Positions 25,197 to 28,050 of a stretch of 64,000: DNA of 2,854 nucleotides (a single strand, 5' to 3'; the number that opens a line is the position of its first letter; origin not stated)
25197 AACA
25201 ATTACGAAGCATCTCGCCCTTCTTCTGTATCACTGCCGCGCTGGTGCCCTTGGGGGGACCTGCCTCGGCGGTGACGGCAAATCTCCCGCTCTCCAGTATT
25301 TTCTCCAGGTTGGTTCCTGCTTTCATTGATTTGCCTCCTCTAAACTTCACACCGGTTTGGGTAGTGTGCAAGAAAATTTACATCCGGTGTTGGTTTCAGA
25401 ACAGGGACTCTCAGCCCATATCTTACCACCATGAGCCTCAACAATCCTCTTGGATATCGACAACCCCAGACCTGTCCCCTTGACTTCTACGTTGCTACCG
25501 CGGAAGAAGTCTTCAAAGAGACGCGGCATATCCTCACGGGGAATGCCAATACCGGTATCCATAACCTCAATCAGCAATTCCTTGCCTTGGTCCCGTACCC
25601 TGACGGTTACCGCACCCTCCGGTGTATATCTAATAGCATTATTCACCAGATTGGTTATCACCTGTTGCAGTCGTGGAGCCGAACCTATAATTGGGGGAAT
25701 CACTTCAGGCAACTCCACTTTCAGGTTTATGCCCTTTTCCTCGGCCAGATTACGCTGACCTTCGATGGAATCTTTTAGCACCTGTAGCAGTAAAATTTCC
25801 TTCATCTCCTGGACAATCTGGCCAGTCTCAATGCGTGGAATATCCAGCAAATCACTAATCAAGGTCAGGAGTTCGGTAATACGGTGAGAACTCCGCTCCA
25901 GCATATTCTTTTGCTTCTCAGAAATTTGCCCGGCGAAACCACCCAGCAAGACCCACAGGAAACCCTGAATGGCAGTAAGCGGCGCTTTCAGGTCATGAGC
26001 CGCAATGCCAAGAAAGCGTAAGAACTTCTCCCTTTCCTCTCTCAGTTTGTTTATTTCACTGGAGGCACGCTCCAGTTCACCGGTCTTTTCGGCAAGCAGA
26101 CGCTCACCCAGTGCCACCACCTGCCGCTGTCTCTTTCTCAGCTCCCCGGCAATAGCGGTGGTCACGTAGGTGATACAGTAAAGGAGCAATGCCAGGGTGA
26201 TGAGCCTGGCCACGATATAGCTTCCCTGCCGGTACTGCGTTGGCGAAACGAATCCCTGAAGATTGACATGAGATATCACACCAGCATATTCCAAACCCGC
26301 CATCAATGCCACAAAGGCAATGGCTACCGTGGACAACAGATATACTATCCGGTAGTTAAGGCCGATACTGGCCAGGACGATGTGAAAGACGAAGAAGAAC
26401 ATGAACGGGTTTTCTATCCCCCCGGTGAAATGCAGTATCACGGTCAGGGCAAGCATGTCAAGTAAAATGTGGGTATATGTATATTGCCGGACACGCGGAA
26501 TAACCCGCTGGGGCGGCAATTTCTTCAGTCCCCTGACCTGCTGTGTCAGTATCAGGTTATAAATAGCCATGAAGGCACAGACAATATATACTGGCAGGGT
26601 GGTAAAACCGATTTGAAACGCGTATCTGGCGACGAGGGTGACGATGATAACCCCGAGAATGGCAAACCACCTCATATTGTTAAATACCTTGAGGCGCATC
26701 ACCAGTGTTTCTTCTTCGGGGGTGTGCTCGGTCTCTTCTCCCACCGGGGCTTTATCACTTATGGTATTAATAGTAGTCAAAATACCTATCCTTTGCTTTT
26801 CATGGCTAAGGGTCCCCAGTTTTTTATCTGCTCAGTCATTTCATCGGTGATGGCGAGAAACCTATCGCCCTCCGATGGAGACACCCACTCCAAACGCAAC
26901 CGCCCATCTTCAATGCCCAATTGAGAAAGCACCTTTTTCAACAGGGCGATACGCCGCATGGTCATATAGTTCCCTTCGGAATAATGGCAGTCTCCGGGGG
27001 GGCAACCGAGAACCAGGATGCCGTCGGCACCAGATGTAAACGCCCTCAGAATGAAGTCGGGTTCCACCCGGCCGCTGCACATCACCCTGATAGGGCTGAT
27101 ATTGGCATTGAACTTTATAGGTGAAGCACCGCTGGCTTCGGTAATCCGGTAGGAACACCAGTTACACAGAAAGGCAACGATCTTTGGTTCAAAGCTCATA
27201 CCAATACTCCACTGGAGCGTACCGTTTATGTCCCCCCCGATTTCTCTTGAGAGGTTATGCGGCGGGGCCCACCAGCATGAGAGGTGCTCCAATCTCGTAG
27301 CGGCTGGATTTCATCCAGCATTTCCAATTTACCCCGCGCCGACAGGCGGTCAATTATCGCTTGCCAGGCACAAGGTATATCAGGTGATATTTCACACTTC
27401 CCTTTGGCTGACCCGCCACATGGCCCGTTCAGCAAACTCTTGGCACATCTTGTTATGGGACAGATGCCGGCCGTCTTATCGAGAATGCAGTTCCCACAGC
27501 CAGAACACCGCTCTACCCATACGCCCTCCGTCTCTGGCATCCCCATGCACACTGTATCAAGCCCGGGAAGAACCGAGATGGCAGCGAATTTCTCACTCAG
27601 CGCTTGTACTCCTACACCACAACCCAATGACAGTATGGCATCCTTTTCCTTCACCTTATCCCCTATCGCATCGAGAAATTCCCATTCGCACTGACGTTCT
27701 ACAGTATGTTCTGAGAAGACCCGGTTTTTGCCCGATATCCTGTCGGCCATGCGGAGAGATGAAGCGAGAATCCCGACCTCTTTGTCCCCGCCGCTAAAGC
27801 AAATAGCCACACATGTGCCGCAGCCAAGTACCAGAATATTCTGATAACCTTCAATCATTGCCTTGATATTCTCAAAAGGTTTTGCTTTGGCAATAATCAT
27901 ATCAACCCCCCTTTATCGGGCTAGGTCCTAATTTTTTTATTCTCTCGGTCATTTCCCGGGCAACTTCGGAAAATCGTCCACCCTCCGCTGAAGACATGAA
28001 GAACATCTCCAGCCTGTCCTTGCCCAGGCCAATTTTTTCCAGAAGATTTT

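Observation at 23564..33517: MetF-MetV-MvhD-HdrA(GltD-fused)-HdrC-like operon lacking HdrB, with a histidine kinase and two CheY-like receivers embedded, carried on the island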

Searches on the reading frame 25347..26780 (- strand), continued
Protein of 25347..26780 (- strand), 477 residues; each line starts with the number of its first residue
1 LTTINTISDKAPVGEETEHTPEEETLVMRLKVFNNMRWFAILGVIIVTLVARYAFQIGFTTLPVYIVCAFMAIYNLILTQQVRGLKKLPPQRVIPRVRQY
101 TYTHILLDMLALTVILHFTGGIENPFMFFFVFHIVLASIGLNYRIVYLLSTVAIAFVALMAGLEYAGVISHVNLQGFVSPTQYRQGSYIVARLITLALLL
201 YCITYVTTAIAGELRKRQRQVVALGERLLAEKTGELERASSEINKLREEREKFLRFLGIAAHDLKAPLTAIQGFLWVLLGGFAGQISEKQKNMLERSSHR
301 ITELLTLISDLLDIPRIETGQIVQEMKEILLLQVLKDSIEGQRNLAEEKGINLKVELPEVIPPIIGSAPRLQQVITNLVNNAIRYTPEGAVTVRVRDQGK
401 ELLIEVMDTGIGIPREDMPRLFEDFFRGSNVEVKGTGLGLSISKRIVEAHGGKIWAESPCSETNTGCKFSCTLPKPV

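Call 55: search_solved_structures(query=L003:1425-5891:+, max_evalue=1e-10)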
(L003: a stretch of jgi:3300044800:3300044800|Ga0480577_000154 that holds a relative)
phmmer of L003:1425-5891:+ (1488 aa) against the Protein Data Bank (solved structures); distinct sequences matched with E-value up to 1e-10: 21.
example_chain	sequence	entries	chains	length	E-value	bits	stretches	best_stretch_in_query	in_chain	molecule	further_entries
5odc_A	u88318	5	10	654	2.6e-199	667.9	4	929-1101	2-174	Heterodisulfide reductase, subunit A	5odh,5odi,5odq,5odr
8rvu_a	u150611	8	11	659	3e-191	641.2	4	923-1101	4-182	H(2):CoB-CoM heterodisulfide,ferredoxin reductase subunit A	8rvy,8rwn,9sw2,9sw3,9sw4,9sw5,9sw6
8rvv_A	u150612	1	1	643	3.5e-190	637.7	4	931-1107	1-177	H(2):CoB-CoM heterodisulfide,ferredoxin reductase subunit A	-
7bkb_A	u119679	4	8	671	1.6e-158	532.8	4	930-1101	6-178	CoB--CoM heterodisulfide reductase iron-sulfur subunit A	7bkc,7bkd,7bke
9sfi_A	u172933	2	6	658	1.9e-158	532.5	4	13-158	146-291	CoB--CoM heterodisulfide reductase iron-sulfur subunit A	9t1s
9n5u_A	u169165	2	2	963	1.3e-143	483.3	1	162-569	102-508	NfnA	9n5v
9bov_A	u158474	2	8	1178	3.1e-139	468.8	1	161-641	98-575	Molybdopterin oxidoreductase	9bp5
8oh5_C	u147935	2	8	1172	5.6e-112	378.5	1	159-641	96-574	Formate dehydrogenase-O, major subunit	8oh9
4ylf_B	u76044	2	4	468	5.3e-109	368.6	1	162-564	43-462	Dihydropyrimidine dehydrogenase subunit A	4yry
5jca_L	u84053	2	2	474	2.7e-107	363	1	164-564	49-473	NADH-dependent Ferredoxin:NADP Oxidoreductase (NfnI) subunit alpha | NADH-dependent Ferredoxin:NADP Oxidoreductase subunit alpha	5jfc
5vj7_A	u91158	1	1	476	1.5e-93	317.4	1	164-562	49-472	Oxidoreductase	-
2vdc_G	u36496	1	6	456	1.7e-74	254.3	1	166-564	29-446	GLUTAMATE SYNTHASE [NADPH] SMALL CHAIN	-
6s6s_G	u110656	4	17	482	2.1e-74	254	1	166-564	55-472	Glutamate synthase [NADPH] small chain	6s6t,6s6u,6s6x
7mfm_I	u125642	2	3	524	3.5e-49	170.4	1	169-565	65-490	Glutamate synthase (NADPH) small chain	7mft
6tjr_A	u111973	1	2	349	5.9e-43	149.8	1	662-906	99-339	Fumarate reductase/succinate dehydrogenase flavoprotein domain protein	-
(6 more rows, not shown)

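Call 57: find_encoding_contigs(protein=P0002, flank=10000, max_places=3)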
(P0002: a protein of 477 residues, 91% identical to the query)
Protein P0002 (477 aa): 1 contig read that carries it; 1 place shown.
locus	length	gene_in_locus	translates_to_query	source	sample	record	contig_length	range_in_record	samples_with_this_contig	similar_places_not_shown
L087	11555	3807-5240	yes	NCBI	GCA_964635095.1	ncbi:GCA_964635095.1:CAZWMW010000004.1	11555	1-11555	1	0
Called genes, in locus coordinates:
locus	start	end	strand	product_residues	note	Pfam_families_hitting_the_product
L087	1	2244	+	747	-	?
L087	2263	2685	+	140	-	PF02662:FlpD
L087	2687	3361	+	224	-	PF12225:DUF5981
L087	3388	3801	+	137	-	PF02662:FlpD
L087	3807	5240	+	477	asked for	PF00512:HisKA, PF02518:HATPase_c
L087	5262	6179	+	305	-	PF02219:MTHFR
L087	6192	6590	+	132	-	PF00072:Response_reg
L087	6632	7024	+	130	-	PF00072:Response_reg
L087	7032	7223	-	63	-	-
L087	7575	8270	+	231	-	PF00072:Response_reg, PF00486:Trans_reg_C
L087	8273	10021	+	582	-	PF16736:sCache_like, PF00672:HAMP, PF13426:PAS_9 (faint), PF00989:PAS, PF08448:PAS_4 (weak), PF13188:PAS_8 (weak), PF00512:HisKA, PF02518:HATPase_c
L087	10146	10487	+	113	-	PF01451:LMWPc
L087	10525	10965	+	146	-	PF02142:MGS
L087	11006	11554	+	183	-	?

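Call 71: predict_structure(alignment_id=A2)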
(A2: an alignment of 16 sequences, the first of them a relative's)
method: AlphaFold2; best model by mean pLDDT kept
length: 477 residues; sequences in the alignment: 16
mean_pLDDT: 64.1   pTM: 0.42
mean pLDDT of the five models: 64.1, 60.8, 59.4, 56.0, 54.6
residues with pLDDT >= 90: 12; 70-90: 146; 50-70: 237; < 50: 82
segments of 3 or more residues with pLDDT < 50: 1-16, 172-183, 209-214, 216-243, 245-247, 424-435
pLDDT, mean of each block of 10 residues (from residue 1): 34 45 61 67 69 62 74 77 70 70 67 63 55 57 56 61 58 44 52 56 52 46 44 41 47 55 54 55 60 64 60 63 73 85 81 84 83 86 80 87 88 68 47 49 81 84 83 83
secondary structure, 60 per line:
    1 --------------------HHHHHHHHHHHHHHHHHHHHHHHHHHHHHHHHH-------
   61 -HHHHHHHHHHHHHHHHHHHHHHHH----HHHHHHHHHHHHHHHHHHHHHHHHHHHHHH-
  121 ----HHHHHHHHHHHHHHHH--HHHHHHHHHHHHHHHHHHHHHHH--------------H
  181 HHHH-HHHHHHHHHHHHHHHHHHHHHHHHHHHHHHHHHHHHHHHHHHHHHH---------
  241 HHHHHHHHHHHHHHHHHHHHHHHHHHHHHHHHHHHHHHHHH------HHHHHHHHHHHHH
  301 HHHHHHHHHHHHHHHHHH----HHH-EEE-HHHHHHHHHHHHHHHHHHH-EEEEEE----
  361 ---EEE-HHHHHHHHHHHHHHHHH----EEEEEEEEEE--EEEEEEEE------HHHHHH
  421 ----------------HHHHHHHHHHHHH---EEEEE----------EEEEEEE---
elements in order: H21-53 H62-85 H90-119 H125-140 H143-165 H180-184 H186-231 H241-281 H288-318 E327-329 H331-349 E351-356 E364-366 H368-384 E389-398 E401-408 H415-420 H437-449 E453-457 E468-474

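Call 72: search_protein_families(library=pfam, proteins=[L078:6993-7874:+, L078:7894-9453:+], max_evalue=0.0001)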
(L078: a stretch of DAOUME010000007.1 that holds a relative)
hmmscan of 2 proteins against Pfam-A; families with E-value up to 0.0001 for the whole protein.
L078:6993-7874:+ (293 aa): 2 families
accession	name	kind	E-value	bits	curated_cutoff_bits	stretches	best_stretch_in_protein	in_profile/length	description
PF14720.11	NiFe_hyd_SSU_C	-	7.4e-35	119.6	27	1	201-279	1-80/80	NiFe/NiFeSe hydrogenase small subunit C-terminal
PF01058.29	Oxidored_q6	-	5e-27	94.6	27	1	19-179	1-127/128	NADH ubiquinone oxidoreductase, 20 Kd subunit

L078:7894-9453:+ (519 aa): 1 family
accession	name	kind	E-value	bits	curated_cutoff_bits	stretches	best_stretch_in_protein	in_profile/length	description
PF00374.24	NiFeSe_Hases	-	4e-158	527.9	25.8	1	38-504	1-508/508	Nickel-dependent hydrogenase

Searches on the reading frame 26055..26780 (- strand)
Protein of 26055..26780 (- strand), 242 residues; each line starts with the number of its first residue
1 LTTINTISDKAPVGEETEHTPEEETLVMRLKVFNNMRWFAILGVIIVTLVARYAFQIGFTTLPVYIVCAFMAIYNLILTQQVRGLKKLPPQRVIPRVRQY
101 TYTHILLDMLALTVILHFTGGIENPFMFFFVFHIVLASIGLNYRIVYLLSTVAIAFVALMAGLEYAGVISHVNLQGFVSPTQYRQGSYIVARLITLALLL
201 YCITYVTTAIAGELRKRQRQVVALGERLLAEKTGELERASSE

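Call 48: search_protein_families(library=ncbifam, proteins=[window:26055-26780:-], max_evalue=1)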
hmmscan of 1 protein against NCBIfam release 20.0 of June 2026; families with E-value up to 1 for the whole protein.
seq(242 aa): 2 families
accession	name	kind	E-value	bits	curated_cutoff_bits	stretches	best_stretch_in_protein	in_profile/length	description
NF033792.0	ActS_PrrB_HisK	equivalog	4.2e-18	65.4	350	1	26-200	6-169/423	ActS/PrrB/RegB family redox-sensitive histidine kinase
NF045988.1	HisKinRegBRhodob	equivalog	1.3e-15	56.7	570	1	22-196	12-175/462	sensor histidine kinase RegB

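Call 49: search_protein_families(library=pfam, proteins=[window:26055-26780:-], max_evalue=0.01)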
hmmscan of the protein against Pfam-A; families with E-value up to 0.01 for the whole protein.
seq(242 aa): 1 family
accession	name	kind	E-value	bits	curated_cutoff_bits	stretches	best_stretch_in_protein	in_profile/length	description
PF25323.1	6TM_PilS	-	0.0024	18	27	1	30-220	12-184/189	PilS-like transmembrane domain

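Call 73: search_dna_similar(query=window:26055-26780:-, collection=plasmids, mode=protein, max_evalue=0.01, max_rows=15)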
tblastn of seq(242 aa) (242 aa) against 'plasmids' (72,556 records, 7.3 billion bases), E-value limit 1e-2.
Records with a match: 19; places in all: 19; records where one place covers at least 80% of the query: 4.
Best place of each record, by identity: <60% 19.
By first word of the organism name: Azospirillum 11; Sinorhizobium 4; Phyllobacterium 2; Palleronia 1; Pseudoalteromonas 1.
By predicted mobility (MOB-suite, as given by PLSDB): non-mobilizable 16; mobilizable 3.
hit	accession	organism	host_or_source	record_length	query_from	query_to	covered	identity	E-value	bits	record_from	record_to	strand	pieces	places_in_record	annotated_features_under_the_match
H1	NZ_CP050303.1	Phyllobacterium sp. 628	Oxytropis pumilio,cell culture,root ...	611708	36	232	81%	28.5%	2e-7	58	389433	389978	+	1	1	ATP-binding protein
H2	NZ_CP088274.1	Phyllobacterium sp. T1293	Melilotus albus,Cell culture,root nodule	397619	36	232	81%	27.6%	2e-5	53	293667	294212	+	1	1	ATP-binding protein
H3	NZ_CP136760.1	Palleronia sp. LCG004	cell culture,Intertidal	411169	30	232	84%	26.5%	3e-4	49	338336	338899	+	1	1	ATP-binding protein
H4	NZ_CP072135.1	Pseudoalteromonas xiamenensis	mangrove sediment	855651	36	232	81%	21.8%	3e-5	52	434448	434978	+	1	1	ATP-binding protein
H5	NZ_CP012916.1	Azospirillum brasilense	Digitaria eriantha,microbe,root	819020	35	162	53%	28.2%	2e-3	47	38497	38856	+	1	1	ATP-binding protein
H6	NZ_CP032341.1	Azospirillum brasilense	soil sample,Agricultural field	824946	35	162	53%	28.2%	2e-3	47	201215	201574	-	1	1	ATP-binding protein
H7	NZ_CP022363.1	Azospirillum sp. TSH58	single cell,paddy soils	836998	35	162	53%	28.2%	3e-3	46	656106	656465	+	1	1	ATP-binding protein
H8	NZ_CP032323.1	Azospirillum argentinense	soil sample,Agricultural field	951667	36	162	52%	28.5%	1e-3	47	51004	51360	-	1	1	ATP-binding protein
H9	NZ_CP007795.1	Azospirillum argentinense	Triticum aestivum L.,Root,wheat ...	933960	35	162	53%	27.5%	8e-3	45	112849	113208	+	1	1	ATP-binding protein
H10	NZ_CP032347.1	Azospirillum brasilense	soil sample,Agricultural field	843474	35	162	53%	26.7%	3e-3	46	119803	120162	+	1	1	ATP-binding protein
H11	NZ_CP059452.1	Azospirillum brasilense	Prokaryotes,soil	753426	35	162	53%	26.7%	1e-2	44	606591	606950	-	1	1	ATP-binding protein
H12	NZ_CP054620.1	Azospirillum oryzae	cell culture,soil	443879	35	177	59%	23.8%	2e-3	47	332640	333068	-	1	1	ATP-binding protein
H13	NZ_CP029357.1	Azospirillum thermophilum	cell culture,hot spring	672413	40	158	49%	27.0%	2e-3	46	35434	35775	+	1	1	ATP-binding protein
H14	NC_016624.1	Azospirillum lipoferum 4B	-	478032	35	155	50%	25.6%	2e-3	46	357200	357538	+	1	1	ATP-binding protein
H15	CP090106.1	Sinorhizobium meliloti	Medicago,Cell culture,Plant nodule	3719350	28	138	46%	27.9%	2e-5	52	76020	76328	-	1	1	ActS/PrrB/RegB family redox-sensitive histidine kinase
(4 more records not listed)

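Call 74: get_annotated_region(hit=H15, flank=2500)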
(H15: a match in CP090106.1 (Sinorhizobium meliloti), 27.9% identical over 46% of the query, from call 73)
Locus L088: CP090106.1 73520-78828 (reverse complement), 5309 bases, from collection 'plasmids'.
description: Sinorhizobium meliloti strain Ak57 plasmid pSymB, complete sequence
organism: Sinorhizobium meliloti (NCBI taxid 382)
taxonomy: Bacteria; Pseudomonadota; Alphaproteobacteria; Hyphomicrobiales; Rhizobiaceae; Sinorhizobium; Sinorhizobium meliloti
host: -; source: Medicago,Cell culture,Plant nodule; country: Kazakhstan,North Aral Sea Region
typing (MOB-suite, as given by PLSDB): non-mobilizable
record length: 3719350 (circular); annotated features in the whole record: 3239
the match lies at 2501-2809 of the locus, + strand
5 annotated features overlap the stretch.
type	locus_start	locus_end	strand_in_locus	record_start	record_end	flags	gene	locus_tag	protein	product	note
CDS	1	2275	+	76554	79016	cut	hrpB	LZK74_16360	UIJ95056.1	ATP-dependent helicase HrpB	-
CDS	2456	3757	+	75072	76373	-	-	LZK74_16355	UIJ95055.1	ActS/PrrB/RegB family redox-sensitive histidine kinase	-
CDS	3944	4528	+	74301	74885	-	actR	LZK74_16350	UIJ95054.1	global response regulator transcription factor ActR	-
CDS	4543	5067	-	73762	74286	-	-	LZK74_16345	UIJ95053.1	MmcB family DNA repair protein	-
CDS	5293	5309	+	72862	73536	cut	-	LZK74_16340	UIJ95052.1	L,D-transpeptidase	-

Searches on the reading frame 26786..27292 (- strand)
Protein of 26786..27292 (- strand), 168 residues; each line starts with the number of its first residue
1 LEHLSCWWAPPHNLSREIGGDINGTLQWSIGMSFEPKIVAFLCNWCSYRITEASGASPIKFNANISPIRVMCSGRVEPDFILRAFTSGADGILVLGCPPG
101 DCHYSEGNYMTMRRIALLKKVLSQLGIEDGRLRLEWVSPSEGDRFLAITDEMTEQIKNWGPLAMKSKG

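Call 4: search_protein_families(library=pfam, proteins=[window:26786-27292:-], max_evalue=0.01)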
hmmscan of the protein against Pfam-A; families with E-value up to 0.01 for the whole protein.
window:26786-27292:- (168 aa): 1 family
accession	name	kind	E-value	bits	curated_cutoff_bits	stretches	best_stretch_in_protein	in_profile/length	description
PF02662.21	FlpD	-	1.7e-47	160.9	22.3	1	38-159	1-122/123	Methyl-viologen-reducing hydrogenase, delta subunit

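Call 36: search_protein_families(library=ncbifam, proteins=[window:26786-27199:-], max_evalue=0.001)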
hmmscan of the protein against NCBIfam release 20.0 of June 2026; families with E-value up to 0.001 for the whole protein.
window:26786-27199:- (137 aa): 3 families
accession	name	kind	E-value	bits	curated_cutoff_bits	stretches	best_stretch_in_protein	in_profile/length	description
NF040770.1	hetero_SS_HdrA2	exception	4.7e-45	154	1100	1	4-131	647-774/777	CoB-CoM heterodisulfide reductase HdrA2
NF045873.1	F420_non_VhuD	exception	6.5e-32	110.4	215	1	4-134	1-131/132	F420-non-reducing hydrogenase iron-sulfur subunit VhuD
NF041891.1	hdrA_Methbact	equivalog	4.6e-08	31.8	1300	1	4-104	643-737/762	ferredoxin:CoB-CoM heterodisulfide reductase subunit HdrA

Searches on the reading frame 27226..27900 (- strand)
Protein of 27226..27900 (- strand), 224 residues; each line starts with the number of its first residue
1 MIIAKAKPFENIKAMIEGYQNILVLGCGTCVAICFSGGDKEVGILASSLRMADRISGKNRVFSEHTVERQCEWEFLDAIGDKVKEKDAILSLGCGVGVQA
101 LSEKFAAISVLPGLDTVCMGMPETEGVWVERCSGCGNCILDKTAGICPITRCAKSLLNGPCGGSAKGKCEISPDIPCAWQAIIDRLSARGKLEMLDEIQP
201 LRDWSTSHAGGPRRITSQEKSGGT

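Call 4: search_protein_families(library=pfam, proteins=[window:27226-27900:-], max_evalue=0.01)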
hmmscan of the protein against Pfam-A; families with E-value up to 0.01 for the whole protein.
window:27226-27900:- (224 aa): 2 families
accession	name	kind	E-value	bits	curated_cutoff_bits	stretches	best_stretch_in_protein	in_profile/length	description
PF12225.13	DUF5981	-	2.6e-35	120.4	23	1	112-205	2-95/95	Methylene-tetrahydrofolate reductase C terminal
PF25160.1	LdpA_Fe-S-bd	-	0.00027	21.1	27.6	0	124-151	20-42/49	LdpA Fe-S cluster-binding domain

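Call 36: search_protein_families(library=ncbifam, proteins=[window:27226-27900:-], max_evalue=0.001)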
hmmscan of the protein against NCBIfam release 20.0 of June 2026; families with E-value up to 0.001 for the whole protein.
window:27226-27900:- (224 aa): 0 families

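Call 54: search_solved_structures(query=window:27226-27900:-, max_evalue=0.001)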
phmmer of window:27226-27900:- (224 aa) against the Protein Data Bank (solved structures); distinct sequences matched with E-value up to 0.001: 0.
